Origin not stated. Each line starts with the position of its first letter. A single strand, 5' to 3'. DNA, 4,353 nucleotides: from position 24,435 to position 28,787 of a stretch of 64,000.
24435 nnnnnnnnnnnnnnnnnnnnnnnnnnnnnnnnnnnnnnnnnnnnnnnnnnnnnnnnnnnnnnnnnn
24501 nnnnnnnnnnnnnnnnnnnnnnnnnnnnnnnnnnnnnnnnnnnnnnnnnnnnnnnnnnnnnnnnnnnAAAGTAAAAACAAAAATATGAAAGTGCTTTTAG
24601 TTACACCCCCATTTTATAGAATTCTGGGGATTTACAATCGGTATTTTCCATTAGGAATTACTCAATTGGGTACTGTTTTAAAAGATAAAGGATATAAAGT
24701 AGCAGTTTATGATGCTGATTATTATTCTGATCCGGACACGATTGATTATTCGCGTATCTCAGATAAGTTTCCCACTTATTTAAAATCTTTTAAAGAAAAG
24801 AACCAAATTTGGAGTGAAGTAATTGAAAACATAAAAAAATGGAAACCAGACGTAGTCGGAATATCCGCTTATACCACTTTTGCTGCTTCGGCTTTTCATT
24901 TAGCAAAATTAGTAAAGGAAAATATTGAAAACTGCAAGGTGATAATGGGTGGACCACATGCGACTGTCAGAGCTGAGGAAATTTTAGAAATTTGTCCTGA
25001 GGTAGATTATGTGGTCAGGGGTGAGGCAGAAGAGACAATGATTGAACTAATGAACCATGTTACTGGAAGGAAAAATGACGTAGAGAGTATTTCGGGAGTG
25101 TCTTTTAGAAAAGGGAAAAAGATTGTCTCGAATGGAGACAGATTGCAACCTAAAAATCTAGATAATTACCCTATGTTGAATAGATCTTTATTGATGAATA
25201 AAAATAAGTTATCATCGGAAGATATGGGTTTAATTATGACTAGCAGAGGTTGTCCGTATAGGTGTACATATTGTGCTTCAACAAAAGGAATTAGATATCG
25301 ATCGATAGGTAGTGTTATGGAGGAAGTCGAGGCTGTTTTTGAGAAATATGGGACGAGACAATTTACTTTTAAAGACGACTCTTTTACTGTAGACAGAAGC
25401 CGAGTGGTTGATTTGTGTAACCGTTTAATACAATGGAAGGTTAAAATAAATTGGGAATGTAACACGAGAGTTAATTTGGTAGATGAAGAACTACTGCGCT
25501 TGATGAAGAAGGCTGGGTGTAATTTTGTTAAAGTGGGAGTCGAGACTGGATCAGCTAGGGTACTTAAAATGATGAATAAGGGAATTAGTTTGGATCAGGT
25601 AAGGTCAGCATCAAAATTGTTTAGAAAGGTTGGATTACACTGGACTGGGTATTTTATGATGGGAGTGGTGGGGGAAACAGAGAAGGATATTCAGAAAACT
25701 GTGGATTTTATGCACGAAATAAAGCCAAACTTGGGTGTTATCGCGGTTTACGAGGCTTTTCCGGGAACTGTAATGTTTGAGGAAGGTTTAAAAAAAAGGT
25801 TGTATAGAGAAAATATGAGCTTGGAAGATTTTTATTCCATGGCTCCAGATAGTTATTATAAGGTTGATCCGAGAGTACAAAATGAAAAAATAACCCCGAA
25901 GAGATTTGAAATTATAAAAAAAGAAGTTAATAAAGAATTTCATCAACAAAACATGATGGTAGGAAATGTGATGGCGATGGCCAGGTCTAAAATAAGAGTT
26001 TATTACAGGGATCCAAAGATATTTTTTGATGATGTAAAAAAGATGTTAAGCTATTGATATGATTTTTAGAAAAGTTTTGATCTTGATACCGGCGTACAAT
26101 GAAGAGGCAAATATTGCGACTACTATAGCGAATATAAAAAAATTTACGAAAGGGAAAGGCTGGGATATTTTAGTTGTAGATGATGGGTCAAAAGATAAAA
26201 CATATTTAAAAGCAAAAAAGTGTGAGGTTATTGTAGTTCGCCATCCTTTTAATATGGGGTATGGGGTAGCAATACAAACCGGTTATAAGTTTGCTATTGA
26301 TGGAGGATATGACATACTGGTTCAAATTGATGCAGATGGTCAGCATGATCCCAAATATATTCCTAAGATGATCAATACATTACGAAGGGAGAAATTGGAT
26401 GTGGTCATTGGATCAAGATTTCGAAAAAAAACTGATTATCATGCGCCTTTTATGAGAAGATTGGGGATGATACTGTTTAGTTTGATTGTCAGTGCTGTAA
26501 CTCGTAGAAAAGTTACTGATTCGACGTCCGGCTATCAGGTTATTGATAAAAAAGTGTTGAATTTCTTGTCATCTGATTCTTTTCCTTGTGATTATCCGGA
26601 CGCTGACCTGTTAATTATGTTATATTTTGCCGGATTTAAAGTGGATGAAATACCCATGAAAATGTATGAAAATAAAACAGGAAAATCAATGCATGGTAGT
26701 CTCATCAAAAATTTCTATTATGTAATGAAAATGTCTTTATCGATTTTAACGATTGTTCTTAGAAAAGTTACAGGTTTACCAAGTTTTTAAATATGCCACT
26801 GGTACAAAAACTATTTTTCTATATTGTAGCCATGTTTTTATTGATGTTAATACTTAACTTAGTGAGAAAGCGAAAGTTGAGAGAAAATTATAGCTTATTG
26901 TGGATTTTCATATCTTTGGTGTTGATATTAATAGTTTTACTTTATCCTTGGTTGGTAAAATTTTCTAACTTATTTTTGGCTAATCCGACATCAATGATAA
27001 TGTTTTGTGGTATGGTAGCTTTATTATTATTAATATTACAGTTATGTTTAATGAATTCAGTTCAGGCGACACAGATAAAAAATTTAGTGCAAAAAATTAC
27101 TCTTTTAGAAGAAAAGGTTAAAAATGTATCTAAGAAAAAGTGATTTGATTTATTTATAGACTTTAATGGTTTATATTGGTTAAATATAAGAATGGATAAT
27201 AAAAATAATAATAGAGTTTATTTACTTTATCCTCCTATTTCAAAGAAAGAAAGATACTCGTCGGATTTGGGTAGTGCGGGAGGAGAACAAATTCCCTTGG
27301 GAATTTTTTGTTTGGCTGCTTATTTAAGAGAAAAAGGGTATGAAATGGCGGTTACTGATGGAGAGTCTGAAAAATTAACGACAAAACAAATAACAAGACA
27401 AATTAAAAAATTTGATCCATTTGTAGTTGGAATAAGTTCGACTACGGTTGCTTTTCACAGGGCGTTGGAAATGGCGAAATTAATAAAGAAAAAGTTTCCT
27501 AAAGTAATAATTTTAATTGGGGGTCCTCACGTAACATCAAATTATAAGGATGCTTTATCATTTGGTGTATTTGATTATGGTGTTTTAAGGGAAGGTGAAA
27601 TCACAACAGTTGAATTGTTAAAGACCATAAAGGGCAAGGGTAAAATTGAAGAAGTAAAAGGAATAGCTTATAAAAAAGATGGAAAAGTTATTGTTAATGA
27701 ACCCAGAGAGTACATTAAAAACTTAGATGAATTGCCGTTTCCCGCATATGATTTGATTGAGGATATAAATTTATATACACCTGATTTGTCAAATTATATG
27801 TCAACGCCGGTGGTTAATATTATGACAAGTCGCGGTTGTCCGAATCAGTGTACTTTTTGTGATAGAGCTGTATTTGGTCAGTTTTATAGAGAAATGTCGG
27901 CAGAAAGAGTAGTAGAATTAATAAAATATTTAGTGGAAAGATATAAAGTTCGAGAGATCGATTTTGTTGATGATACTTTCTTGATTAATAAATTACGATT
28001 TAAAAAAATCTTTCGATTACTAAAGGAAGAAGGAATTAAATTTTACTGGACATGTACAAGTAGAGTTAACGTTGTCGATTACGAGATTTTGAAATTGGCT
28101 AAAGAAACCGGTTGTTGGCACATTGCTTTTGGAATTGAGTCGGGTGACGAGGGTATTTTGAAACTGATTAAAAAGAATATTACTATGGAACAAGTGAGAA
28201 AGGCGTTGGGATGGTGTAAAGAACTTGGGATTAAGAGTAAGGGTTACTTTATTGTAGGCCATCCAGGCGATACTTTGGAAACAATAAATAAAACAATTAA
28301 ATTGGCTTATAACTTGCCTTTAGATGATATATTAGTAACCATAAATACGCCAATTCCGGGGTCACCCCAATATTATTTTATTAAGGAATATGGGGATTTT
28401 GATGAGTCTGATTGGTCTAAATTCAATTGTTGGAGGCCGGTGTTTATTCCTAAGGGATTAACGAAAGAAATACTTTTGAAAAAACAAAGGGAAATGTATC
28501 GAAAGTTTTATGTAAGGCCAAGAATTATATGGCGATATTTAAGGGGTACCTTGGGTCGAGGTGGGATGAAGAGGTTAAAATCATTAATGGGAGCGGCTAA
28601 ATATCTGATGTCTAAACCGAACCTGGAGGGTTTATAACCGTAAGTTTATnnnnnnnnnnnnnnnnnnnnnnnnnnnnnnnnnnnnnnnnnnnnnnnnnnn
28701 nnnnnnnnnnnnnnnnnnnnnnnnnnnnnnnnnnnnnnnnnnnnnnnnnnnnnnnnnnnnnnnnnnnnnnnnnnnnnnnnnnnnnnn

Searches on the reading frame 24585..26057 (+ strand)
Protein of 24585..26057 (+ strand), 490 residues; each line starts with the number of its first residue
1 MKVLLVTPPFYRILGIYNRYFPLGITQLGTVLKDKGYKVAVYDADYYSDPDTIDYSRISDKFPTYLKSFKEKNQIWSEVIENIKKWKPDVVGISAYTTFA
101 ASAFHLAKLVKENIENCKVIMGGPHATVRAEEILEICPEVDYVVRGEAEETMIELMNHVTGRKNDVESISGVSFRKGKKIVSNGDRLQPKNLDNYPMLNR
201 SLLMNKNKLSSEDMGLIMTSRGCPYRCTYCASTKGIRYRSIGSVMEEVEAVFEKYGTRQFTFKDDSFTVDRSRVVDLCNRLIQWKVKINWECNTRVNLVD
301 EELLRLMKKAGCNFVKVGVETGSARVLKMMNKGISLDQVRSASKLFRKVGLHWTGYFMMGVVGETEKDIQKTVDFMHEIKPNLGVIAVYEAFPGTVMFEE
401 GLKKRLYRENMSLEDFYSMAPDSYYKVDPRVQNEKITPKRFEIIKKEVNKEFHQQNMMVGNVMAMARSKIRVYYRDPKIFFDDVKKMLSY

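Call 8: search_protein_families(library=pfam, proteins=[window:24585-26057:+], max_evalue=0.001)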
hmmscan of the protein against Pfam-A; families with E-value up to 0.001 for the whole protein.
window:24585-26057:+ (490 aa): 2 families
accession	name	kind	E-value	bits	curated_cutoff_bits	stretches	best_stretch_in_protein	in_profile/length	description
PF04055.27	Radical_SAM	-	2e-25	90.3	29.5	1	219-375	3-165/166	Radical SAM superfamily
PF02310.24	B12-binding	-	8.3e-21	74.5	32.1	1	17-155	9-120/121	B12 binding domain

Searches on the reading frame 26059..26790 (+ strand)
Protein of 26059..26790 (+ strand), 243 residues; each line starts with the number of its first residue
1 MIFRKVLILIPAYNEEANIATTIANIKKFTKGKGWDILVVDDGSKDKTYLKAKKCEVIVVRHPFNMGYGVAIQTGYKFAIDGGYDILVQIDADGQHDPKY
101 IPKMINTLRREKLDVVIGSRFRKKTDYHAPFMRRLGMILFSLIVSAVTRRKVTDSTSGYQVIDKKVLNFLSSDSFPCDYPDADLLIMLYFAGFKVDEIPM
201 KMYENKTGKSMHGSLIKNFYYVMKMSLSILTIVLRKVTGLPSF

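Call 8: search_protein_families(library=pfam, proteins=[window:26059-26790:+], max_evalue=0.001)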
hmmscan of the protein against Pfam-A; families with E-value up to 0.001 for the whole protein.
window:26059-26790:+ (243 aa): 1 family
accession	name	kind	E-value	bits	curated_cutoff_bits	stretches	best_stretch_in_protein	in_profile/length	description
PF00535.33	Glycos_transf_2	-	1.7e-27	96.8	23.3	1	8-167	2-164/168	Glycosyl transferase family 2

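Call 46: search_protein_families(library=ncbifam, proteins=[window:26059-26790:+], max_evalue=0.00001)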
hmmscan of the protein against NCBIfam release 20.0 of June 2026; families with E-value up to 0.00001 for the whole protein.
window:26059-26790:+ (243 aa): 13 families
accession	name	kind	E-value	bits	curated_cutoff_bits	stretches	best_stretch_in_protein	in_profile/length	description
NF058614.1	PPMAGASynPpgS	equivalog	6.7e-36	123.8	370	1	6-217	2-211/226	polyprenyl-phospho-N-acetylgalactosaminyl synthase PpgS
NF041391.1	DPhHxTase_Halo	equivalog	2.3e-20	72.5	375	1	12-211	3-191/213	dolichyl-phosphate hexose transferase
TIGR04182.1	glyco_TIGR04182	equivalog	2.3e-19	69.9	325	1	6-170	2-159/293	S-layer glycoprotein N-glycosyltransferase AglJ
NF047588.1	GlcsyltransPgfSStrep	equivalog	1e-15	57.8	500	1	5-231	2-223/308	glycosyltransferase PgfS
TIGR03937.1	PgaC_IcaA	equivalog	3.4e-13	49.3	422.3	1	5-149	46-189/407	poly-beta-1,6-N-acetyl-D-glucosamine synthase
NF007986.1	PRK10714.1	equivalog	1.1e-12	47.7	529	1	4-212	6-210/316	undecaprenyl-phosphate 4-deoxy-4-formamido-L-arabinose transferase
TIGR04283.1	glyco_like_mftF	equivalog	2e-11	43.9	182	1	8-138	3-124/221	TIGR04283 family arsenosugar biosynthesis glycosyltransferase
TIGR03965.1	mycofact_glyco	equivalog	3.1e-09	36.2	280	1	4-116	74-187/467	mycofactocin biosynthesis glycosyltransferase MftF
NF041865.1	EpsU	equivalog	6.1e-09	35.4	700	1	4-101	39-140/394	exopolysaccharide biosynthesis GT2 family glycosyltransferase EpsU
NF010496.0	PRK13915.1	equivalog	9.6e-09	34.7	262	1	4-114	31-149/307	glucosyl-3-phosphoglycerate synthase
NF007482.0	PRK10073.1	equivalog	2e-07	30.3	423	1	5-116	7-118/334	glycosyltransferase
NF041875.1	EPS_EpsD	equivalog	5.6e-07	29.3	370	1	8-130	3-126/325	exopolysaccharide biosynthesis glycosyltransferase EpsD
TIGR03469.1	HpnB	hypoth_equivalog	9.1e-06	24.9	379.25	0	3-116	43-168/386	hopene-associated glycosyltransferase HpnB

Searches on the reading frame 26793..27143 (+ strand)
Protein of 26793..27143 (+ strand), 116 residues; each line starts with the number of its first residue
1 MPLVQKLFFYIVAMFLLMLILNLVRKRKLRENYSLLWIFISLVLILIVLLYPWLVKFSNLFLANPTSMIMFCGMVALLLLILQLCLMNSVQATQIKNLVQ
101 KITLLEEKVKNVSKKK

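Call 39: search_protein_families(library=pfam, proteins=[window:26793-27143:+], max_evalue=0.001)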
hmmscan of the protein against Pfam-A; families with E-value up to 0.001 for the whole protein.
window:26793-27143:+ (116 aa): 1 family
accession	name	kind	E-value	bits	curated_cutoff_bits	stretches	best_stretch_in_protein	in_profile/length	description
PF10066.14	DUF2304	-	7e-19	68.5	25.5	1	5-107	2-105/106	Uncharacterized conserved protein (DUF2304)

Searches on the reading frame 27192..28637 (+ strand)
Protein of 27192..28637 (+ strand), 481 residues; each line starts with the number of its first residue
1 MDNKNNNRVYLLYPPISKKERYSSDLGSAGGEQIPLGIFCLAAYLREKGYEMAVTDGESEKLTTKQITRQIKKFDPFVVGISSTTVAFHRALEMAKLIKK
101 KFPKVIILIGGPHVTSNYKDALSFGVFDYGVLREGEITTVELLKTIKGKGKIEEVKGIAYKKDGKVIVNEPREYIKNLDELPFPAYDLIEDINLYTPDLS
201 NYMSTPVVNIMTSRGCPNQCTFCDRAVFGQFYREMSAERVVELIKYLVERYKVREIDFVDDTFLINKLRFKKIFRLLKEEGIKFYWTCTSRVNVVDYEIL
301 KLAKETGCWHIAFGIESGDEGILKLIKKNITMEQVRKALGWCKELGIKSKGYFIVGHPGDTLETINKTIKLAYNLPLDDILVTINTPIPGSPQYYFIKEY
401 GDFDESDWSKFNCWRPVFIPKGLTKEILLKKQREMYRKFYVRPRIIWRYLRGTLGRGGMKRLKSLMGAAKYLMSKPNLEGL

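Call 8: search_protein_families(library=pfam, proteins=[window:27192-28637:+], max_evalue=0.001)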
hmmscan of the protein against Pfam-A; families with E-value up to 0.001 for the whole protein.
window:27192-28637:+ (481 aa): 2 families
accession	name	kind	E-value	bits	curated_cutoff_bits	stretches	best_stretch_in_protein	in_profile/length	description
PF04055.27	Radical_SAM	-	2.7e-31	109.4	29.5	1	212-372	3-166/166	Radical SAM superfamily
PF02310.24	B12-binding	-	1.3e-22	80.3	32.1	1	26-142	5-120/121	B12 binding domain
